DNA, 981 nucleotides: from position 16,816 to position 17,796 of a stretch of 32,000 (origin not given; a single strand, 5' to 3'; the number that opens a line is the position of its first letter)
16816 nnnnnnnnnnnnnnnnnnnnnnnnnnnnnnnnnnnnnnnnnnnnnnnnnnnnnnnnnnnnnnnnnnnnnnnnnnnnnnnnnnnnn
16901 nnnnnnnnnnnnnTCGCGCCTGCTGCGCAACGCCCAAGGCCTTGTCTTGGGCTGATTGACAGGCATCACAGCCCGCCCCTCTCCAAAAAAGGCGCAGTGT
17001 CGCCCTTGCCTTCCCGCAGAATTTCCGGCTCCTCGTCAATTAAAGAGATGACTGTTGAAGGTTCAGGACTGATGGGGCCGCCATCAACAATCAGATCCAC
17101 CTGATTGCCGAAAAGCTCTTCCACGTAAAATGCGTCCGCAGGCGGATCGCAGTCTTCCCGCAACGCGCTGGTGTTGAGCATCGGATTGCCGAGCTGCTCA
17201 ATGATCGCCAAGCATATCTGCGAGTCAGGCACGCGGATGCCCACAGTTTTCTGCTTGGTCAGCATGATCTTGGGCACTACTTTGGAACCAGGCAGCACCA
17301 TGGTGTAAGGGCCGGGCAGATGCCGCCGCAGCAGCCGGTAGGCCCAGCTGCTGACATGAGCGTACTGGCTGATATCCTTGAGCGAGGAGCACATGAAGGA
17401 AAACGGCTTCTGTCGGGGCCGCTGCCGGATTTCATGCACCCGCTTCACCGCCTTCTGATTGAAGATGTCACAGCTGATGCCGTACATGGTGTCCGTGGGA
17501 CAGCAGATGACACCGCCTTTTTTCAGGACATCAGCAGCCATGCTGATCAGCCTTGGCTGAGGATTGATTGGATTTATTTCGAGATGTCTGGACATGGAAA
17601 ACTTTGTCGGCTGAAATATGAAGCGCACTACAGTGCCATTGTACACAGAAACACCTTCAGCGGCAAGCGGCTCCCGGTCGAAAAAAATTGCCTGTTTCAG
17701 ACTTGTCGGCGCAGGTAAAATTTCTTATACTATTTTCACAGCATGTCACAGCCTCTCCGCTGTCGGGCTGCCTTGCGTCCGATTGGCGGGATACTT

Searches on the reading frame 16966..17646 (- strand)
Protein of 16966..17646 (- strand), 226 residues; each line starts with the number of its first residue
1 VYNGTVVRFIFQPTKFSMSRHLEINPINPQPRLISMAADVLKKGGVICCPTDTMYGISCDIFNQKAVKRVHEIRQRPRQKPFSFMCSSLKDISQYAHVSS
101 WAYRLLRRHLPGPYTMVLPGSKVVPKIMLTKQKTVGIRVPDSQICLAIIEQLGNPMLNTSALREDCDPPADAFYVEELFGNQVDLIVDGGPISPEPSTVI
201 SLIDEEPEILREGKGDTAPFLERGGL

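Call 12: search_protein_families(library=pfam, proteins=[window:16966-17646:-], max_evalue=0.001)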
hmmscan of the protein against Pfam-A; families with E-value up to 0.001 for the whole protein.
window:16966-17646:- (226 aa): 1 family
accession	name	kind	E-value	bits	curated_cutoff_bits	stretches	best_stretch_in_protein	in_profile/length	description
PF01300.24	Sua5_yciO_yrdC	-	1.5e-55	187.9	25.1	1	40-213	2-178/178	Telomere recombination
